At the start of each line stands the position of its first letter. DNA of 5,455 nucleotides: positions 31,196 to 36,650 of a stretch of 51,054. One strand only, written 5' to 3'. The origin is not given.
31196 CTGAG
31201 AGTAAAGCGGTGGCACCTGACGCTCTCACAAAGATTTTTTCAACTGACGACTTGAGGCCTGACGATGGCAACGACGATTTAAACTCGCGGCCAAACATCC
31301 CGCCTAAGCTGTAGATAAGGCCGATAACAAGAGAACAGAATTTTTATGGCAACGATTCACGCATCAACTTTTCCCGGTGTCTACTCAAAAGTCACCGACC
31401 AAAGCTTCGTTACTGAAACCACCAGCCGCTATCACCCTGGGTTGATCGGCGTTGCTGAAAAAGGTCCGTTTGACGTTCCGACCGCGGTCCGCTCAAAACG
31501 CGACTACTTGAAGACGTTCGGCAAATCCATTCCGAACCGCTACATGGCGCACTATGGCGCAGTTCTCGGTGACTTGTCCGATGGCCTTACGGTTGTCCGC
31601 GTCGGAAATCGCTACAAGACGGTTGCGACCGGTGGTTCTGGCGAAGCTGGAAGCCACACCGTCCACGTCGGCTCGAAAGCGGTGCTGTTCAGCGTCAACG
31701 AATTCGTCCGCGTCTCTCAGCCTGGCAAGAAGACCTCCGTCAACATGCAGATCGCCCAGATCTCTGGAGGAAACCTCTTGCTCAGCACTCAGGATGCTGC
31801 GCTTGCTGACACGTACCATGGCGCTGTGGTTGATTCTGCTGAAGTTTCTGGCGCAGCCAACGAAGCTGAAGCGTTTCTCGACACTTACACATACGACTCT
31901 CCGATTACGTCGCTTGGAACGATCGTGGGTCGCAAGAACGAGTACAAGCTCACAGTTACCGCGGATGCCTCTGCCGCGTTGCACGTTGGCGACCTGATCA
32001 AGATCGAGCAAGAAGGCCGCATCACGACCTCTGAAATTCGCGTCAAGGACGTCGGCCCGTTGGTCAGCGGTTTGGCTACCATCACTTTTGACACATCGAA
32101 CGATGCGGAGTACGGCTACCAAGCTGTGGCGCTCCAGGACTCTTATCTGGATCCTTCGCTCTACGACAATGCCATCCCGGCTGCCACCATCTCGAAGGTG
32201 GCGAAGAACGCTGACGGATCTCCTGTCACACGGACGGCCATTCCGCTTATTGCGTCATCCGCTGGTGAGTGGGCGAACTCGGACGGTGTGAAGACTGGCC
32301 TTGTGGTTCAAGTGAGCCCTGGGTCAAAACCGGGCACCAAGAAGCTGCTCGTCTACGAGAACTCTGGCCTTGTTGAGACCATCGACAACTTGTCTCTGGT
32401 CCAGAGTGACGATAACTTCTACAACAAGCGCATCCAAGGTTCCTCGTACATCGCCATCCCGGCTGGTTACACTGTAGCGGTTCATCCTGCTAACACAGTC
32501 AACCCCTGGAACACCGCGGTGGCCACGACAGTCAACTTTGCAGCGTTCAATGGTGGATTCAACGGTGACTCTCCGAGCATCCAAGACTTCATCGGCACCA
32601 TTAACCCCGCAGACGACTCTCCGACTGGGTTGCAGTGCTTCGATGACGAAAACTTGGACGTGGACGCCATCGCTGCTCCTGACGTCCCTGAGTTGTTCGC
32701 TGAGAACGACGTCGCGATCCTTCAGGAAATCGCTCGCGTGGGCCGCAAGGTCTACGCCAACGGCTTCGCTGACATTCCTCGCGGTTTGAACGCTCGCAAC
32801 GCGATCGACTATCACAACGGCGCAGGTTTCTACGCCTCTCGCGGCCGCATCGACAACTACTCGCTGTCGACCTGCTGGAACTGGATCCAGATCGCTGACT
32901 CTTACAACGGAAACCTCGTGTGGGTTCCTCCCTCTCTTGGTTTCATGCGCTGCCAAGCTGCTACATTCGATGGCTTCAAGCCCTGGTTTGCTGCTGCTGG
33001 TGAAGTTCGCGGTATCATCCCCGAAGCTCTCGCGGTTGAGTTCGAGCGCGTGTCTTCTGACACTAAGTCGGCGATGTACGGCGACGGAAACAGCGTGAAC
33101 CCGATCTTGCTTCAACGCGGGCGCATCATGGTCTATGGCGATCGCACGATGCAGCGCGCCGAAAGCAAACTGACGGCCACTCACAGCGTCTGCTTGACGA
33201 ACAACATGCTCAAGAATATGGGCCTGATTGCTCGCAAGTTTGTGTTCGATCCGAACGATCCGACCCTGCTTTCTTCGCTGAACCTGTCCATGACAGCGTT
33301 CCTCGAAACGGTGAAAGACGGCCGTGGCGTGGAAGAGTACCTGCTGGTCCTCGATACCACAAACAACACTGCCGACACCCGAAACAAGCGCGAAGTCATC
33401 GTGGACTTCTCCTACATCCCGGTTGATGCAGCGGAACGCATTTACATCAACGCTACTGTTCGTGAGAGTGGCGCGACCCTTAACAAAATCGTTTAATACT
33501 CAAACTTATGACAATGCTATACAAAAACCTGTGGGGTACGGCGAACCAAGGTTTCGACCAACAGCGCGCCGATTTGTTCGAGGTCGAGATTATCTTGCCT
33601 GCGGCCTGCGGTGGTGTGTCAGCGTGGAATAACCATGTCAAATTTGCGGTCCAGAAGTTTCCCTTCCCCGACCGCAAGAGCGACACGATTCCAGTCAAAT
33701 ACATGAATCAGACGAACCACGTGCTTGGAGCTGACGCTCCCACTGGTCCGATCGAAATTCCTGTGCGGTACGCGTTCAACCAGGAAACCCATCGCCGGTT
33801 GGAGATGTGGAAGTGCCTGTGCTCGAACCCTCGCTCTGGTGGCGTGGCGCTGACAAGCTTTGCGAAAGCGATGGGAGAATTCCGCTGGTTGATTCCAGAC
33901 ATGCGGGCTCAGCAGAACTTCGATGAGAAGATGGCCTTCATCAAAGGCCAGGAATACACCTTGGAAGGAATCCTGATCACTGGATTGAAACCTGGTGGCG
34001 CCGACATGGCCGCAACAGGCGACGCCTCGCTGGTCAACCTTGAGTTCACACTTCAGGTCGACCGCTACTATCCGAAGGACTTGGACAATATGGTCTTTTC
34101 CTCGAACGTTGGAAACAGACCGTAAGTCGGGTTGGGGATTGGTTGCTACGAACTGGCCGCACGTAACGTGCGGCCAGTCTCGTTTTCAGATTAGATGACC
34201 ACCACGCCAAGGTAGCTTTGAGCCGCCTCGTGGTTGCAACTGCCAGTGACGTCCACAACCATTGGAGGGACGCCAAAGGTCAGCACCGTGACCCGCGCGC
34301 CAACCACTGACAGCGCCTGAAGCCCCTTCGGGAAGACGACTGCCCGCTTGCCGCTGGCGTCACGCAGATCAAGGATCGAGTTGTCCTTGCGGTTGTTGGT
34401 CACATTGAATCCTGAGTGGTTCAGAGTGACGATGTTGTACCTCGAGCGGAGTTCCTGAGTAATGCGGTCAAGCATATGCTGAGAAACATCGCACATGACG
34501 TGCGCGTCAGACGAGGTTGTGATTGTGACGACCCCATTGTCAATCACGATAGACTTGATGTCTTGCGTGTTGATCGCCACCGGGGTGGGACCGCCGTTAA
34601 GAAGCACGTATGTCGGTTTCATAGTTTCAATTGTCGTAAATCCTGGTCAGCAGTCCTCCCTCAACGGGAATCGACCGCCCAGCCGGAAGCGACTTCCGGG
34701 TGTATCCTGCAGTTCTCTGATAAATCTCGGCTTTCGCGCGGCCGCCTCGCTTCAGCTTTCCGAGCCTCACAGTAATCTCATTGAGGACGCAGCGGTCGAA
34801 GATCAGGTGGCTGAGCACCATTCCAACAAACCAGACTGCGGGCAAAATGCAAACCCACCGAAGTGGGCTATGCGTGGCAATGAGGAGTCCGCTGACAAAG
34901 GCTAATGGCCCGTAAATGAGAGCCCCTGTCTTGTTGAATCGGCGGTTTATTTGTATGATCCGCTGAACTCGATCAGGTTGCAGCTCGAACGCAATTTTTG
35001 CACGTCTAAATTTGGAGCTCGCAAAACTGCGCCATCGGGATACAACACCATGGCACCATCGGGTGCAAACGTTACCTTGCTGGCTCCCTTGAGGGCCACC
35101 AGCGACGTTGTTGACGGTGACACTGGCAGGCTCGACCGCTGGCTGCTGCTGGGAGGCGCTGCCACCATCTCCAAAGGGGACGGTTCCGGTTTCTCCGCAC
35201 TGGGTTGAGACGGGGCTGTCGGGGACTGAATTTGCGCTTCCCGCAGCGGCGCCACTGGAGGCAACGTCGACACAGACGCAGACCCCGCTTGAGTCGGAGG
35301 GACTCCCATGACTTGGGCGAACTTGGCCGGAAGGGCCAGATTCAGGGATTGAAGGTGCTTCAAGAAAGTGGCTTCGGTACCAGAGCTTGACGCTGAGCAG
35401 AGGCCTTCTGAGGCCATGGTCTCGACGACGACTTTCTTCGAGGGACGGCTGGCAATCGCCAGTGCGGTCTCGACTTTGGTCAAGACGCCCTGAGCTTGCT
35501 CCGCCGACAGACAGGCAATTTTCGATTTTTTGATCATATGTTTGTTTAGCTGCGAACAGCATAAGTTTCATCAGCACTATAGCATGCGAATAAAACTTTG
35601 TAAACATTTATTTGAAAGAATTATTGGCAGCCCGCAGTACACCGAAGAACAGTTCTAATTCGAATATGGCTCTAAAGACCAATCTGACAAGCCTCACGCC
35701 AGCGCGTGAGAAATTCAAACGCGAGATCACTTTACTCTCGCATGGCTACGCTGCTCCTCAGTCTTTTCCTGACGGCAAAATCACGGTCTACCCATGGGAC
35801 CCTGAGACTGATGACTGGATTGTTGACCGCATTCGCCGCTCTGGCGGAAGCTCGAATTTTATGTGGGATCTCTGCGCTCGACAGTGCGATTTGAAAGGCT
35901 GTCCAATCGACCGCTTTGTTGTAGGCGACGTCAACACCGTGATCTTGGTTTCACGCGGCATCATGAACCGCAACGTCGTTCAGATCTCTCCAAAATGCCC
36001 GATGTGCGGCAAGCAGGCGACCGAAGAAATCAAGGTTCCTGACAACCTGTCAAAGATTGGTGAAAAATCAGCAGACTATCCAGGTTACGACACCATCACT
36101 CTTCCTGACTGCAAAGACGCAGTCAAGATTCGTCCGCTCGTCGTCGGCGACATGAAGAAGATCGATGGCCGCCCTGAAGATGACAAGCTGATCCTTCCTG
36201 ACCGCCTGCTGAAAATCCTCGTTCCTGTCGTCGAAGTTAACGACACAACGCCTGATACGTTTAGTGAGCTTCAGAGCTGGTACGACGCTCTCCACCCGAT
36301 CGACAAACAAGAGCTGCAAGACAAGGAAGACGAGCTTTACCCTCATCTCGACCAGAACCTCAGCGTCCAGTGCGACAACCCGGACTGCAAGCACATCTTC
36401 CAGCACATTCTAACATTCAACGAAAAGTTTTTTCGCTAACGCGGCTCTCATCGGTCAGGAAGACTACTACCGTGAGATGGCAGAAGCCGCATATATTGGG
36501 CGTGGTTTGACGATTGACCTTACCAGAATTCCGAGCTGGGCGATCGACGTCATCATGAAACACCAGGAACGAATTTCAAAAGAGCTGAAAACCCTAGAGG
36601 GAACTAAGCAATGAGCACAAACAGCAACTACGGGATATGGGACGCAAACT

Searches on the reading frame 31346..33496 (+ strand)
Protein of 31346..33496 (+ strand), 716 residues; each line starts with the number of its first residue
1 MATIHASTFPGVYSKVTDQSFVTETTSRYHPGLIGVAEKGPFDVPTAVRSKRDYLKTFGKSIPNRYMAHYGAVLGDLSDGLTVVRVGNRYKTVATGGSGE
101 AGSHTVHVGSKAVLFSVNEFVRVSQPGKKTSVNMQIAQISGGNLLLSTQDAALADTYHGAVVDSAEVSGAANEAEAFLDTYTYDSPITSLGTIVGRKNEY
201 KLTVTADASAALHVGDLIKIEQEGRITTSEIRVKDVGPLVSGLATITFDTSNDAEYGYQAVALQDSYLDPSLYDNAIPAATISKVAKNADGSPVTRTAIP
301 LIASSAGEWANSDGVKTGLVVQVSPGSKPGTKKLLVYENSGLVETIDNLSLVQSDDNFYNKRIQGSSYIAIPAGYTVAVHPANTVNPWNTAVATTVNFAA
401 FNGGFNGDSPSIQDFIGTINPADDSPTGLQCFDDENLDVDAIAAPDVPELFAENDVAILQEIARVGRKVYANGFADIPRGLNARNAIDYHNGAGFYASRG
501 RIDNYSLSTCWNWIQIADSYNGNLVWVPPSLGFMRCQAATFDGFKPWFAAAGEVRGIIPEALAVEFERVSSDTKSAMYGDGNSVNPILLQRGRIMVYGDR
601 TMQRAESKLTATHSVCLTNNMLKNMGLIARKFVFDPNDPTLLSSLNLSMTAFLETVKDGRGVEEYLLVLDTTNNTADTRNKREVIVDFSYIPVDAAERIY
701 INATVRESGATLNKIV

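Call 20: find_related_loci(query=window:31346-33496:+, collection=viral_contigs, flank=8000)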
Query window:31346-33496:+ (716 aa) in viral_contigs; peptide patterns used: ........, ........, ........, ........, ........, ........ (x = any residue, [..] = any of these).
3 stretches matched a pattern, but none encodes a relative of the query by tblastn (E <= 1e-3).

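Call 22: search_dna_similar(query=window:31346-33496:+, collection=phages, mode=protein, max_evalue=0.00001)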
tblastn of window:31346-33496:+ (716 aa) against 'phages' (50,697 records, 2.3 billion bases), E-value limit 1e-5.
Records with a match: 2079; places in all: 2083; records where one place covers at least 80% of the query: 0.
Best place of each record, by identity: <60% 2079.
By first word of the organism name: Escherichia 637; Klebsiella 285; Synechococcus 234; Shigella 83; Aeromonas 75; Acinetobacter 70; Vibrio 67; Erwinia 64; Enterobacter 55; Campylobacter 53; and 58 more.
By host as written in the record: - 330; Escherichia coli 269; Klebsiella pneumoniae 96; Erwinia amylovora 46; Synechococcus sp. 30; Escherichia coli B 28; Escherichia coli O157:H7 27; Aeromonas salmonicida 25; and 500 more.
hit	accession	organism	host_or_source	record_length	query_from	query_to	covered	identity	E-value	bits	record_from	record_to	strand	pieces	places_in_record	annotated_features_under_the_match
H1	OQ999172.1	Listeria phage LIS04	Listeria innocua ATCC 51742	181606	403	712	43%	27.8%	7e-26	120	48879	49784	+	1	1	tail sheath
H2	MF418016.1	Bacillus phage vB_BceM-HSE3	Bacillus cereus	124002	412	713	42%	27.8%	2e-26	122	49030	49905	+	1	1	tail sheath protein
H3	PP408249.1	Pseudomonas phage vB_Pa-PAC2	Pseudomonas aeruginosa PAO1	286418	435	710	39%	30.2%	1e-18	97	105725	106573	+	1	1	tail sheath monomer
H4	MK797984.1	Pseudomonas phage vB_PaeM_PA5oct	-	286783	435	710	39%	30.2%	1e-18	97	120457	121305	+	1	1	tail sheath monomer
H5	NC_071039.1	Pseudomonas phage vB_PaeM_PA5oct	-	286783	435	710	39%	30.2%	1e-18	97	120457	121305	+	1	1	tail sheath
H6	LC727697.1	Pseudomonas phage sp. 30-2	Pseudomonas aeruginosa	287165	435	710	39%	30.2%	1e-18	97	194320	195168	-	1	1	hypothetical protein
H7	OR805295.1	Pseudomonas phage Paride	Pseudomonas aeruginosa PAO1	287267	435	710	39%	30.2%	1e-18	97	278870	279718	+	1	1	tail sheath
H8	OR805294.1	Pseudomonas phage Ettore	Pseudomonas aeruginosa PAO1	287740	435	710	39%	30.2%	1e-18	97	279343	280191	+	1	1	tail sheath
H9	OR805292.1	Pseudomonas phage Cassandra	Pseudomonas aeruginosa PAO1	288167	435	710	39%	30.2%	1e-18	97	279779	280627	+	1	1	tail sheath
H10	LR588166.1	Pseudomonas phage vB_PaeM_MIJ3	-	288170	435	710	39%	30.2%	1e-18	97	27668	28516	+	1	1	tail sheath monomer: tail sheath monomer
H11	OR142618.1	Pseudomonas phage Callisto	Pseudomonas aeruginosa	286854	435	710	39%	30.2%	2e-18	97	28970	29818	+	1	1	hypothetical protein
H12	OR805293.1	Pseudomonas phage Deifobo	Pseudomonas aeruginosa PAO1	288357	435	710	39%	30.2%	2e-18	97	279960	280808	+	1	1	tail sheath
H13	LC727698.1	Pseudomonas phage sp. 30-3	Pseudomonas aeruginosa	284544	435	710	39%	30.2%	2e-18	97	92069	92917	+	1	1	hypothetical protein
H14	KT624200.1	Bacillus phage SP-15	Bacillus subtilis W-23-S(r); Bacillus ...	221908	428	712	40%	29.2%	6e-24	114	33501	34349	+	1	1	tail sheath protein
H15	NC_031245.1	Bacillus phage SP-15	Bacillus subtilis W-23-S(r); Bacillus ...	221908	428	712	40%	29.2%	6e-24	114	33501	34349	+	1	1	tail sheath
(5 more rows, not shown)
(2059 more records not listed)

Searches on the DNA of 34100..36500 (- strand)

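Call 3: search_dna_similar(query=window:34100-36500:-, collection=phages, mode=near, max_rows=30)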
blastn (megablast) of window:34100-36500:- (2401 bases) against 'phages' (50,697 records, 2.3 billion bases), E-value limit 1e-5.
No match.

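Call 86: search_rna_families(source=window, start=34400, end=35800, threshold=evalue, max_evalue=1)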
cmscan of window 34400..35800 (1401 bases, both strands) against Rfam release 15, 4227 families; matches with E-value up to 1: 0.
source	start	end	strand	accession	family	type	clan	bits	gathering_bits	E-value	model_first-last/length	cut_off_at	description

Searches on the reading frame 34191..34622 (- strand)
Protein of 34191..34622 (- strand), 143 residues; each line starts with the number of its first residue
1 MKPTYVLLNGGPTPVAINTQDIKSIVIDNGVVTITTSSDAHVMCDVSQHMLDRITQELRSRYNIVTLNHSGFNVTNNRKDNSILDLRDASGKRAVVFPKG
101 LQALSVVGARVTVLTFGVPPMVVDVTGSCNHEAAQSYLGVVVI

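Call 7: search_protein_families(library=phrogs, proteins=[window:34191-34622:-], max_evalue=0.01)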
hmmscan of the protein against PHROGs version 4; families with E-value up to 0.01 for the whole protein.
window:34191-34622:- (143 aa): 0 families

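Call 8: search_protein_families(library=pfam, proteins=[window:34191-34622:-], max_evalue=0.01)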
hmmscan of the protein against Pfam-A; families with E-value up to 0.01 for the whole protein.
window:34191-34622:- (143 aa): 0 families

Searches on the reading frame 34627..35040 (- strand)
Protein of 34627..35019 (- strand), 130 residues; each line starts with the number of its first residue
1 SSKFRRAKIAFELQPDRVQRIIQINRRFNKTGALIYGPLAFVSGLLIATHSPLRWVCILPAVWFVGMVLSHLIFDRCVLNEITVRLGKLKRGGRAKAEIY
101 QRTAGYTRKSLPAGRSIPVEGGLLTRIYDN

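Call 7: search_protein_families(library=phrogs, proteins=[window:34627-35019:-], max_evalue=0.01)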
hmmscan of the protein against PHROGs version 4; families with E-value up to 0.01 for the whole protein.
window:34627-35019:- (130 aa): 0 families

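Call 8: search_protein_families(library=pfam, proteins=[window:34627-35019:-], max_evalue=0.01)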
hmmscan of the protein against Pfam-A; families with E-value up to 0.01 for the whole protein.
window:34627-35019:- (130 aa): 0 families

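Call 19: find_related_loci(query=window:34627-35019:-, collection=viral_contigs, flank=6000)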
Query window:34627-35019:- (130 aa) in viral_contigs; peptide patterns used: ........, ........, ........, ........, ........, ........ (x = any residue, [..] = any of these).
4 stretches matched a pattern, but none encodes a relative of the query by tblastn (E <= 1e-3).

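Call 35: find_related_loci(query=A1, collection=viral_contigs, flank=3000)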
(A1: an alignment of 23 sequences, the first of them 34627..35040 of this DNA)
Query A1 (137 aa) in viral_contigs; peptide patterns used: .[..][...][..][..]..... (x = any residue, [..] = any of these).
7 stretches matched a pattern; 3 encode a relative of the query (tblastn E <= 1e-3); 3 distinct loci.
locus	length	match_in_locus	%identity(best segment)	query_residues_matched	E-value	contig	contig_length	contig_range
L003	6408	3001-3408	48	2-137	2e-42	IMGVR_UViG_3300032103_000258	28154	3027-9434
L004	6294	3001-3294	52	10-107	2e-30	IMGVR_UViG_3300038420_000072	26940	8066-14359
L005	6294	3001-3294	49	3-107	3e-30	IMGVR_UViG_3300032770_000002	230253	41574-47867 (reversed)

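Call 39: find_related_loci(query=A2, collection=metagenome_contigs, flank=3000)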
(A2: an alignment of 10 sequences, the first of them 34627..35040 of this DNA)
Query A2 (137 aa) in metagenome_contigs; peptide patterns used: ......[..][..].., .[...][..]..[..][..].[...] (x = any residue, [..] = any of these).
173 stretches matched a pattern; 4 encode a relative of the query (tblastn E <= 1e-3); 4 distinct loci.
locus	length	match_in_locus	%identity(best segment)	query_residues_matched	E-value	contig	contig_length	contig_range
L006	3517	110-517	47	1-137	6e-40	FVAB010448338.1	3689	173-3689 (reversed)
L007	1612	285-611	47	2-110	4e-32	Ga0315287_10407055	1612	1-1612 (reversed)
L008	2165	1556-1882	47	2-110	5e-32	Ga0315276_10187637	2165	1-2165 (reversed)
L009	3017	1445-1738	52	10-107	6e-31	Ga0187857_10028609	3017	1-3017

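Call 63: find_related_loci(query=A2, collection=genome_contigs, flank=3000)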
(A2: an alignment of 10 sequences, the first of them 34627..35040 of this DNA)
Query A2 (137 aa) in genome_contigs; peptide patterns used: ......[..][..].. (x = any residue, [..] = any of these).
5 stretches matched a pattern, but none encodes a relative of the query by tblastn (E <= 1e-3).

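Call 80: predict_structure(alignment_id=A1)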
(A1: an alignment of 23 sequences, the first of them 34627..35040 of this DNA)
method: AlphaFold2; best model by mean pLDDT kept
length: 137 residues; sequences in the alignment: 23
mean_pLDDT: 79.7   pTM: 0.50
mean pLDDT of the five models: 79.7, 77.5, 76.5, 76.4, 76.1
residues with pLDDT >= 90: 36; 70-90: 74; 50-70: 11; < 50: 16
segments of 3 or more residues with pLDDT < 50: 114-117, 128-133
pLDDT, mean of each block of 10 residues (from residue 1): 91 83 85 87 91 95 92 86 79 86 80 54 50 48
secondary structure, 60 per line:
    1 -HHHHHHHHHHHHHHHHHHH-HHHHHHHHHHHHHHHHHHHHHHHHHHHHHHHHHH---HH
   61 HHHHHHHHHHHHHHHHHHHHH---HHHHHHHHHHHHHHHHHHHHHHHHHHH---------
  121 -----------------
elements in order: H2-20 H22-55 H59-81 H85-111

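Call 88: find_homologous_proteins(query=A1, max_evalue=0.00001)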
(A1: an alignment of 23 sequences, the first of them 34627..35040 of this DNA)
Query A1 (23 sequences) (137 aa, profile of the alignment): 9 proteins with E <= 0.00001 among 1619 candidates.
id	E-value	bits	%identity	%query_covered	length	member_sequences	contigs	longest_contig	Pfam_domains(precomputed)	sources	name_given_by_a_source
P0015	1.3e-35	140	49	50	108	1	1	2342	-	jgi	jgi:hypothetical protein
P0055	1.9e-24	104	42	54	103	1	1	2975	-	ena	-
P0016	1.9e-24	104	42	54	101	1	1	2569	-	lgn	-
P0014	1.5e-23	101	42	66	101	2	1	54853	-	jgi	jgi:hypothetical protein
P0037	2.8e-21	93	38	46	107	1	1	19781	-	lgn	-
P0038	1.9e-20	91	65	27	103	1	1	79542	-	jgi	jgi:hypothetical protein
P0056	8.5e-19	85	43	51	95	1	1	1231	-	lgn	-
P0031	2.4e-17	81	35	76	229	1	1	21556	-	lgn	-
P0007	6.2e-7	47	73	47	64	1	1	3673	-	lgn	-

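Call 93: search_protein_families(library=phrogs, alignment_id=A1, max_evalue=0.1)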
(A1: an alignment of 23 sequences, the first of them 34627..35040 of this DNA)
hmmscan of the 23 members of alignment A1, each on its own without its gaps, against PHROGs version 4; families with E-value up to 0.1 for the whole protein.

A. member 1, window:34627-35040:- (137 aa): 0 families

B. families by the number of members that match (of 23 scanned): 1 family
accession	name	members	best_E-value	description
phrog_24146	-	1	0.046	-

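Call 94: search_protein_families(library=pfam, alignment_id=A1, max_evalue=0.1)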
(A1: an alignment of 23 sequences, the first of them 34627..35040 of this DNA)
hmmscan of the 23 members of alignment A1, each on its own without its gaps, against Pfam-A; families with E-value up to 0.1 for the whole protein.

A. member 1, window:34627-35040:- (137 aa): 0 families

B. families by the number of members that match (of 23 scanned): 7 families
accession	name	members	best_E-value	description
PF19292.4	KPBB_C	1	0.0019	Phosphorylase b kinase C-terminal domain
PF13829.11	DUF4191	1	0.0021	Domain of unknown function (DUF4191)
PF17673.6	DUF5532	1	0.033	Family of unknown function (DUF5532)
PF20781.2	TssR_C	1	0.046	TssR C-terminal domain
PF08229.16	SHR3_chaperone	1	0.057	ER membrane protein SH3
PF10027.14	DUF2269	1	0.071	Predicted integral membrane protein (DUF2269)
PF13423.12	UCH_1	1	0.095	Ubiquitin carboxyl-terminal hydrolase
